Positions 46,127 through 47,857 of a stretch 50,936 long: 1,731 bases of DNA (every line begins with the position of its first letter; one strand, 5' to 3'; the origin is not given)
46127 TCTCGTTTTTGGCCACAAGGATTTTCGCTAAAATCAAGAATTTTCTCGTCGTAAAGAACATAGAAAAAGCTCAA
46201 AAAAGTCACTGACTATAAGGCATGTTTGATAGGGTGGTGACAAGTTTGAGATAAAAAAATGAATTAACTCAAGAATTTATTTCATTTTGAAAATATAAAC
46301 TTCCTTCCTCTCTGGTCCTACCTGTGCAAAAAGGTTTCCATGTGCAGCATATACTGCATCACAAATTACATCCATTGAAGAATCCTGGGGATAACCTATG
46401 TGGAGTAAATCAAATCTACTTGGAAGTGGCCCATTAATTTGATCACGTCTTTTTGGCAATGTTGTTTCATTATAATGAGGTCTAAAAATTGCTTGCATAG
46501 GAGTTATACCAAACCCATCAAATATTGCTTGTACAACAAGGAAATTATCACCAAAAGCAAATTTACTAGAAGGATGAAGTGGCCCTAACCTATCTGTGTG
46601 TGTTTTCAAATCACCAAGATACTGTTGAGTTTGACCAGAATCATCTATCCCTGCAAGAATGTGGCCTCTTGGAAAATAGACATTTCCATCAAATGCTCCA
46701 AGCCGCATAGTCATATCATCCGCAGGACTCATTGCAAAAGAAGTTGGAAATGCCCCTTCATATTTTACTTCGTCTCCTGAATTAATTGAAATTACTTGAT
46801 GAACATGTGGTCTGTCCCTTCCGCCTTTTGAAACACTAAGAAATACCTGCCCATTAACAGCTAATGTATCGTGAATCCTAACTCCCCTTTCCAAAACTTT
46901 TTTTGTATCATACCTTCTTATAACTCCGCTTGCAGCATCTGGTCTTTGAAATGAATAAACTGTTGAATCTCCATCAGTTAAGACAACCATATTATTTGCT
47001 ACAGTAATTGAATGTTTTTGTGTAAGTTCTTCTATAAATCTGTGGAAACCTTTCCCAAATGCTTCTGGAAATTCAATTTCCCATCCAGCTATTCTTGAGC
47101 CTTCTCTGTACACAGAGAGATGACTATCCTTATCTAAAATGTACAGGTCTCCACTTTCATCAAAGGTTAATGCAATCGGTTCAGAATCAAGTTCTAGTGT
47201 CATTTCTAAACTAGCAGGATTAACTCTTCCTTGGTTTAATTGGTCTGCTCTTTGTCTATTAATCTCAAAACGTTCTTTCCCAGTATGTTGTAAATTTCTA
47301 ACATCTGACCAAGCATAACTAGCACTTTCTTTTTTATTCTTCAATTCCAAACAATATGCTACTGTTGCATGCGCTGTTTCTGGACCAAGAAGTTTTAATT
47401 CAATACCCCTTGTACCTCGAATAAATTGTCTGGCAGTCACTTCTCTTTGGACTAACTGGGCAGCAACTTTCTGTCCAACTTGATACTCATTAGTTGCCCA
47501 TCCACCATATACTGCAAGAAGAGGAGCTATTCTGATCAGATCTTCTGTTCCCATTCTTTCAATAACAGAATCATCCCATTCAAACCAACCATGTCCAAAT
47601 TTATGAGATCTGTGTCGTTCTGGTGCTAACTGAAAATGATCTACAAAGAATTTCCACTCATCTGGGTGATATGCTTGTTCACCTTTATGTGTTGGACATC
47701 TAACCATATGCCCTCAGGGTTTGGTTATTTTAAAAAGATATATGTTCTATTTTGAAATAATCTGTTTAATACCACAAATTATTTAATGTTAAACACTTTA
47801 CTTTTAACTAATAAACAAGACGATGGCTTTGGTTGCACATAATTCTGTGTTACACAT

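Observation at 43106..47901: Minimal (about 4.8 kb) integrase element inserted in tRNA-Gly with no recognisable replication, capsid or transfer genes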

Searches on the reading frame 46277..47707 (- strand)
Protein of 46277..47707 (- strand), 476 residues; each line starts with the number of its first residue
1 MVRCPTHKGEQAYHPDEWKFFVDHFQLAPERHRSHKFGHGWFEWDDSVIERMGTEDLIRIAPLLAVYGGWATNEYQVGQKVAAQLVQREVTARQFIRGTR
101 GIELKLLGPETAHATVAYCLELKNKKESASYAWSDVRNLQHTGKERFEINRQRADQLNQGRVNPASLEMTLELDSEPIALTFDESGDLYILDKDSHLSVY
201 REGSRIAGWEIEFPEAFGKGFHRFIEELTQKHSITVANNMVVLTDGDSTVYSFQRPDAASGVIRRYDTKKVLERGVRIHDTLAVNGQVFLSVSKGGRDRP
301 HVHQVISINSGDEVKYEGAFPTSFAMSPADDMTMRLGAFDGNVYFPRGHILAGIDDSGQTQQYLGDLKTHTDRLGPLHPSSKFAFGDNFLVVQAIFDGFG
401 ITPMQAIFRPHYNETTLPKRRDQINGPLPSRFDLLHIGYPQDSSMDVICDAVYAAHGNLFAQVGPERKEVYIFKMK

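Call 7: search_protein_families(library=pfam, proteins=[window:46277-47707:-], max_evalue=0.1)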
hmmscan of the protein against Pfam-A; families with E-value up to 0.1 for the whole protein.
window:46277-47707:- (476 aa): 0 families

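Call 8: search_protein_families(library=phrogs, proteins=[window:46277-47707:-], max_evalue=0.1)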
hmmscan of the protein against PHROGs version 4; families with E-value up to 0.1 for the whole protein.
window:46277-47707:- (476 aa): 0 families

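Call 9: search_protein_families(library=ncbifam, proteins=[window:46277-47707:-], max_evalue=0.1)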
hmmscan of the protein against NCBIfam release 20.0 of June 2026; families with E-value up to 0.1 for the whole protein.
window:46277-47707:- (476 aa): 0 families

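Call 13: find_homologous_proteins(query=window:46277-47707:-, max_evalue=0.001)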
Query window:46277-47707:- (476 aa): 1 proteins with E <= 0.001 among 7602 candidates.
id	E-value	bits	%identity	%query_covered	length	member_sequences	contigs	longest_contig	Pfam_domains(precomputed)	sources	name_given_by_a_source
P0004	0.0e+0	1110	100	100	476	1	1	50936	-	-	-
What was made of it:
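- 46277..47707 (-): 476-aa ORFan cargo protein. The low-confidence model suggests a helical N-terminal third and a beta-rich remainder. Function unknown. No homolog among 5.8 billion proteins by a word-seeded search (call 13).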

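Call 15: search_solved_structures(query=window:46277-47707:-, max_evalue=10)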
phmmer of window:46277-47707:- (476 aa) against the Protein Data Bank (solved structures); distinct sequences matched with E-value up to 10: 2.
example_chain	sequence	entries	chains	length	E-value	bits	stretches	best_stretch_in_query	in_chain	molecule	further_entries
2zts_A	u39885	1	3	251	1.5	10.6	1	227-284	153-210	Putative uncharacterized protein PH0186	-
9g7u_A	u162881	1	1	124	1.5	10.5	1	7-60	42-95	LD36051p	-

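Call 16: search_protein_families(library=padloc, proteins=[window:46277-47707:-], max_evalue=1)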
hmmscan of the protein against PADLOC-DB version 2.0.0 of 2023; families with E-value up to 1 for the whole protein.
window:46277-47707:- (476 aa): 0 families
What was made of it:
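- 46277..47707 (-): Nothing in Pfam, PHROGs, NCBIfam, PADLOC or PDB (calls 7-9, 15, 16).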

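Call 23: predict_structure(protein=window:46277-47707:-)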
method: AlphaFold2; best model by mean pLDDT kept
length: 476 residues; sequences in the alignment: 1
mean_pLDDT: 37.3   pTM: 0.27
mean pLDDT of the five models: 37.3, 33.8, 33.4, 32.5, 30.7
residues with pLDDT >= 90: 0; 70-90: 3; 50-70: 35; < 50: 438
segments of 3 or more residues with pLDDT < 50: 1-43, 66-75, 90-94, 96-98, 100-476
pLDDT, mean of each block of 10 residues (from residue 1): 34 42 41 34 54 67 49 52 62 48 37 38 33 29 33 34 30 32 37 34 28 36 39 34 40 38 41 43 40 39 37 32 26 27 28 29 32 30 27 27 28 34 37 37 39 37 41 41
secondary structure, 60 per line:
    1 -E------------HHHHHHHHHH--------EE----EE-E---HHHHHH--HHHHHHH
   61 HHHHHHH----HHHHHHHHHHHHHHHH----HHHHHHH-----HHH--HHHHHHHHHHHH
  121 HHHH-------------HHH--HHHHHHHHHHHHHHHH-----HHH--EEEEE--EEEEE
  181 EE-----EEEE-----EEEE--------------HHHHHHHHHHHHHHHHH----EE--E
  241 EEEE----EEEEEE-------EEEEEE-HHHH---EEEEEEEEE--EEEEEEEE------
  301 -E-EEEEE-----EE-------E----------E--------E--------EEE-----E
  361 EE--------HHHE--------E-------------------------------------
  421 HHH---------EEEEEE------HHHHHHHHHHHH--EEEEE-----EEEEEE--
elements in order: H15-24 H46-51 H54-67 H72-87 H92-98 H109-124 H143-158 E169-173 E176-182 E188-191 E197-200 H215-231 E240-244 E249-254 E262-267 H269-272 E276-284 E287-294 E304-308 E352-354 E360-362 E433-438 H445-456 E459-463 E469-474
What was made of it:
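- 46277..47707 (-): AlphaFold2 without an alignment failed, pLDDT 37 (call 23).
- Tried and rejected: AlphaFold2 without an alignment was useless at pLDDT 37 (call 23), so no fold search was run on it.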

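Call 34: search_protein_families(library=pfam, proteins=[L005:5094-5357:-, L005:5478-6491:+, L005:7034-7975:-, L005:7972-9303:-, L005:10196-10834:-, L021:15562-17622:-, L021:17603-20194:-, L021:20178-21176:-, L081:1584-4073:+, L081:7184-9379:-], max_evalue=0.01)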
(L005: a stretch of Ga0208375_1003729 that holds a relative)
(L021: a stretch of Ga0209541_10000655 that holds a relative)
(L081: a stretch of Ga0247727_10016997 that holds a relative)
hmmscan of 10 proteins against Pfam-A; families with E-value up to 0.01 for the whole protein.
L005:5094-5357:- (87 aa): 0 families

L005:5478-6491:+ (337 aa): 2 families
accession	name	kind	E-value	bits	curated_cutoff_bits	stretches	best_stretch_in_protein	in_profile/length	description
PF13404.12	HTH_AsnC-type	-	1.2e-19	70.3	27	2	187-227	1-41/42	AsnC-type helix-turn-helix domain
PF13412.12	HTH_24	-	1.5e-15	56.9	21.9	2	187-232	1-46/48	Winged helix-turn-helix DNA-binding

L005:7034-7975:- (313 aa): 1 family
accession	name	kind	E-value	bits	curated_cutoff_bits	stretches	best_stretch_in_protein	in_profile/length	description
PF18895.5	T4SS_pilin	-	0.0003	21.2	26.6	1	69-122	12-64/71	Type IV secretion system pilin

L005:7972-9303:- (443 aa): 0 families

L005:10196-10834:- (212 aa): 0 families

L021:15562-17622:- (686 aa): 3 families
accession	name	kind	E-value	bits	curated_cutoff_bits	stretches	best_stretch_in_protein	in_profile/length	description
PF13337.12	BrxL_ATPase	-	3.1e-144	480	25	1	163-476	1-313/313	Lon-like protease BrxL-like, ATPase domain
PF20442.3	BrxL_N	-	1.4e-50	171.1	28.2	1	23-154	1-132/132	BREX system Lon protease-like protein BrxL N-terminal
PF05362.19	Lon_C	-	4.7e-10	39.8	21.1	1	522-680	42-200/205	Lon protease (S16) C-terminal proteolytic domain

L021:17603-20194:- (863 aa): 2 families
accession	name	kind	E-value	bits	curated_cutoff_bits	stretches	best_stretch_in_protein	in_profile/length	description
PF08665.17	PglZ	-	1.5e-54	185.1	25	1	472-646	1-178/179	PglZ domain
PF01663.27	Phosphodiest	-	0.00036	20.7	23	1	570-641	149-222/342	Type I phosphodiesterase / nucleotide pyrophosphatase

L021:20178-21176:- (332 aa): 1 family
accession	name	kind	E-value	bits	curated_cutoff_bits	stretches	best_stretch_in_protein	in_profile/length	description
PF21825.2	crAss001_48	-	0.0059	16.9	24.8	0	277-303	30-56/61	crAss001_48 related protein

L081:1584-4073:+ (829 aa): 0 families

L081:7184-9379:- (731 aa): 2 families
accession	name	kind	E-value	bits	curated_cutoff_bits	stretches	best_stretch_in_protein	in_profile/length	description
PF09250.16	Prim-Pol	-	2.2e-13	51.4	22.8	1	14-144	12-153/158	Bifunctional DNA primase/polymerase, N-terminal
PF08708.16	PriCT_1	-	2.3e-12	46.8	21.1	1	173-231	5-62/67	Primase C terminal 1 (PriCT-1)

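Call 35: search_protein_families(library=pfam, proteins=[L077:1821-3056:-, L077:3348-4490:-, L077:5369-6703:+, L065:14870-16309:-, L065:16425-17567:+, L065:13330-14142:+, L065:11253-11999:-, L065:12001-12693:-, L081:5400-6278:-, L021:13413-14105:-], max_evalue=0.01)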
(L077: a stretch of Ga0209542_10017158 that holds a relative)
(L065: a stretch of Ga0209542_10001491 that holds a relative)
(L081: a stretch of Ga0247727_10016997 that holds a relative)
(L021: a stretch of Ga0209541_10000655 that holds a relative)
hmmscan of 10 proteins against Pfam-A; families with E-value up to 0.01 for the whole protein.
L077:1821-3056:- (411 aa): 1 family
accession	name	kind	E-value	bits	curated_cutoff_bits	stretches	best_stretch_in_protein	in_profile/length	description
PF02661.23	Fic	-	1.1e-13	52.2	24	1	256-358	1-93/93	Fic/DOC family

L077:3348-4490:- (380 aa): 1 family
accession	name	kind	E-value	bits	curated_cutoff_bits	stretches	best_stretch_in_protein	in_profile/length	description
PF12705.13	PDDEXK_1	-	0.00023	21.6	22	1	300-379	120-167/247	PD-(D/E)XK nuclease superfamily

L077:5369-6703:+ (444 aa): 0 families

L065:14870-16309:- (479 aa): 1 family
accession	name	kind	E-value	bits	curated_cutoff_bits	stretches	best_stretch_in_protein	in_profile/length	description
PF09471.16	Peptidase_M64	-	2.3e-05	24.2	26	1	182-244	6-66/302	IgA Peptidase M64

L065:16425-17567:+ (380 aa): 0 families

L065:13330-14142:+ (270 aa): 0 families

L065:11253-11999:- (248 aa): 0 families

L065:12001-12693:- (230 aa): 0 families

L081:5400-6278:- (292 aa): 0 families

L021:13413-14105:- (230 aa): 1 family
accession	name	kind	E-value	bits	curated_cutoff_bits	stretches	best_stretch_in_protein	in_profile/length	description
PF01048.26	PNP_UDP_1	-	3.6e-51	174.3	25.1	1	2-228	1-233/233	Phosphorylase superfamily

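Call 71: search_protein_families(library=pfam, proteins=[L021:11443-11733:-, L081:6286-6684:-, L006:9511-10515:-], max_evalue=0.01)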
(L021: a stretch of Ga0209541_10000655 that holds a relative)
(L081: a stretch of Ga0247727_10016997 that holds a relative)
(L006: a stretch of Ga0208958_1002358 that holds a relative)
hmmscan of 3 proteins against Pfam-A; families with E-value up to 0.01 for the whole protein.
L021:11443-11733:- (96 aa): 0 families

L081:6286-6684:- (132 aa): 0 families

L006:9511-10515:- (334 aa): 0 families

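Call 83: search_dna_similar(query=window:46277-47707:-, collection=phages, mode=protein, max_evalue=1, max_rows=10)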
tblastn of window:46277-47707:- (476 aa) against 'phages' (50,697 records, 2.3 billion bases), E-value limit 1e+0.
No match.

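Call 84: search_dna_similar(query=window:46277-47707:-, collection=plasmids, mode=protein, max_evalue=1, max_rows=10)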
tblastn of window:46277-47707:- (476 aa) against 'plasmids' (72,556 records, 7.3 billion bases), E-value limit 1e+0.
No match.
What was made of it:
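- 46277..47707 (-): No tblastn hit in phages or plasmids (calls 83, 84).
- Checked: 476-aa orphan with no homolog (calls 13, 83, 84).
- Tried and rejected: Nothing was found in the word-seeded 5.8-billion-protein search (call 13), by PDB phmmer (call 15), in four HMM libraries (calls 7-9, 16), or by tblastn against phages and plasmids (calls 83, 84).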

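Call 88: search_protein_families(library=pfam, proteins=[L026:14952-17984:-, L050:12313-15360:-, L051:11449-13890:-, L052:10357-13497:-, L055:18005-20779:-, L057:12098-14779:-, L057:16439-19363:-, L070:14958-17669:-, L023:12610-14718:+, L073:4585-6336:+], max_evalue=0.001)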
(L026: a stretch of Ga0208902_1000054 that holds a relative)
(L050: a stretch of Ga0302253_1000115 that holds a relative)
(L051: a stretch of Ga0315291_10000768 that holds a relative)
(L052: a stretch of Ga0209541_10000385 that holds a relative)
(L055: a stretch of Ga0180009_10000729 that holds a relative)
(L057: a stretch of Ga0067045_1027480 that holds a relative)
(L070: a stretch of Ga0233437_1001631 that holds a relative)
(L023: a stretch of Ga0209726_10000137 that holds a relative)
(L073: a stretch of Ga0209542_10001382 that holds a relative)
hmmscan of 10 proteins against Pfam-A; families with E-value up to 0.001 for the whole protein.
L026:14952-17984:- (1010 aa): 5 families
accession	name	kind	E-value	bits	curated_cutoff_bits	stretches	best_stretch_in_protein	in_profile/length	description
PF18766.7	SWI2_SNF2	-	7.4e-73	245.3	26.7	1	253-481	1-220/221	SWI2/SNF2 ATPase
PF04313.20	HSDR_N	-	8.1e-38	130.7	25.1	1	23-198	17-192/198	Type I restriction enzyme R protein N terminus (HSDR_N)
PF22679.2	T1R_D3-like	-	4.1e-33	115.5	27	1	524-668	4-158/158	Type I restriction enzyme subunit R domain 3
PF04851.21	ResIII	-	1.7e-18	67.5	22.5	1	251-414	5-162/164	Type III restriction enzyme, res subunit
PF00270.35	DEAD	-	2.2e-05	24.7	26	1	276-413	22-159/167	DEAD/DEAH box helicase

L050:12313-15360:- (1015 aa): 8 families
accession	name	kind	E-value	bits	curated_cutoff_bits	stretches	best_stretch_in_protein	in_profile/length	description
PF13414.12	TPR_11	-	5.9e-57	189.5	26.8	6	647-680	8-41/42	TPR repeat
PF13374.12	TPR_10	-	6.4e-14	51.9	27.5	0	587-618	4-35/42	Tetratricopeptide repeat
PF13431.12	TPR_17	-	2.5e-11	43.4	24.4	0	656-681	2-27/34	Tetratricopeptide repeat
PF20308.4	TPR-S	-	1.3e-08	35.8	27.6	0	775-874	5-93/102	Tetratricopeptide Repeats-Sensor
PF25238.1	OGFOD2-like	-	5.7e-06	26.8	31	0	446-476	67-97/123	OGFOD2-like domain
PF21137.3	ANM3_C2H2_Zf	-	0.0006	20.1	27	1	876-904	4-32/46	Protein arginine N-methyltransferase 3, C2H2 zinc finger domain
PF02259.29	FAT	-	0.00064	19.5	24.2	0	723-785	255-329/343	FAT domain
PF13424.12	TPR_12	-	0.00074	20.1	30.1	0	635-705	5-76/77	Tetratricopeptide repeat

L051:11449-13890:- (813 aa): 0 families

L052:10357-13497:- (1046 aa): 4 families
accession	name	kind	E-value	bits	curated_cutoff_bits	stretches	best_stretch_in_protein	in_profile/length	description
PF19044.6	P-loop_TraG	-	4.9e-28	98.3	25.8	1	526-831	27-345/413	TraG P-loop domain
PF01935.23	DUF87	-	2.8e-17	64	23.2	1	513-700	8-182/220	Helicase HerA, central domain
PF12846.13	AAA_10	-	6.5e-16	58.8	27.5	2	526-637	19-138/362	AAA-like domain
PF12666.12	PrgI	-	0.00062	20.7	27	0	9-70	6-75/91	PrgI family protein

L055:18005-20779:- (924 aa): 4 families
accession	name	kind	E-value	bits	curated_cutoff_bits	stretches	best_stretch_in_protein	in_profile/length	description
PF02384.22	N6_Mtase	-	1e-35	124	20.4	1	324-699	5-307/311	N-6 DNA Methylase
PF13588.12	HSDR_N_2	-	2.5e-20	73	25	1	79-180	1-101/110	Type I restriction enzyme R protein N terminus (HSDR_N)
PF07669.17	Eco57I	-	1.6e-12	48.3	25.3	1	405-584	3-165/171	Eco57I restriction-modification methylase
PF01170.24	UPF0020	-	5.2e-07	30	22.3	1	355-419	21-93/197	RMKL-like, methyltransferase domain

L057:12098-14779:- (893 aa): 3 families
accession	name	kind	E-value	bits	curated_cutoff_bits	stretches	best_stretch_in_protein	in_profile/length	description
PF04851.21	ResIII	-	6.3e-23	81.9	22.5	1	13-233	3-163/164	Type III restriction enzyme, res subunit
PF18766.7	SWI2_SNF2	-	3.7e-07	30.5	26.7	1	70-266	27-188/221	SWI2/SNF2 ATPase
PF00271.37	Helicase_C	-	6e-05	23.7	23.5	1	318-419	19-108/110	Helicase conserved C-terminal domain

L057:16439-19363:- (974 aa): 6 families
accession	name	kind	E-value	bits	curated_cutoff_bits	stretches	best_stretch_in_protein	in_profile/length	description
PF00176.29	SNF2-rel_dom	-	1.1e-36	126.8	24.9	1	68-270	17-223/290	SNF2-related domain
PF00271.37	Helicase_C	-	1.2e-20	74.3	23.5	1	455-563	4-110/110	Helicase conserved C-terminal domain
PF04851.21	ResIII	-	4.8e-12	46.5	22.5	1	50-210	3-162/164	Type III restriction enzyme, res subunit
PF00270.35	DEAD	-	7.4e-11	42.5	26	1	70-212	16-162/167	DEAD/DEAH box helicase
PF13872.12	AAA_34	-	2.4e-07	30.4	27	1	67-199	59-206/306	P-loop containing NTP hydrolase pore-1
PF22590.2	Cas3-like_C_2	-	0.0004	21.1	27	0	441-562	3-104/106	CRISPR-associated nuclease/helicase Cas3, C-terminal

L070:14958-17669:- (903 aa): 4 families
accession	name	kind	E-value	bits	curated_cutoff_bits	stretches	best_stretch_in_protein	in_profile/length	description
PF19044.6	P-loop_TraG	-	3.2e-25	89.1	25.8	1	382-731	27-387/413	TraG P-loop domain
PF01935.23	DUF87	-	4.4e-17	63.4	23.2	1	369-569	8-204/220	Helicase HerA, central domain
PF12846.13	AAA_10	-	6.3e-14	52.2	27.5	1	383-681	20-324/362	AAA-like domain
PF11130.14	TraC_F_IV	-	9e-07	28.7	28.1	1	107-297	129-340/375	TraC protein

L023:12610-14718:+ (702 aa): 2 families
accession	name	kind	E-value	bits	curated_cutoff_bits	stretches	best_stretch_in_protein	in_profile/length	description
PF09250.16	Prim-Pol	-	1.1e-16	62.1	22.8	1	10-151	5-155/158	Bifunctional DNA primase/polymerase, N-terminal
PF01807.25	Zn_ribbon_DnaG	-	1.5e-07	31.6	24.9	1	182-222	35-73/98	CHC2 zinc finger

L073:4585-6336:+ (583 aa): 3 families
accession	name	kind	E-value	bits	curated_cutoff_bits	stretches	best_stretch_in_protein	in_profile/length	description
PF00587.30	tRNA-synt_2b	-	8.5e-30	104.6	29.3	1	96-464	3-179/179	tRNA synthetase class II core domain (G, H, P, S and T)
PF04073.20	tRNA_edit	-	3.7e-20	72.7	25.5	1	260-372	4-112/123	Aminoacyl-tRNA editing domain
PF03129.25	HGTP_anticodon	-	1.9e-16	60.4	21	1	480-560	1-81/94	Anticodon binding domain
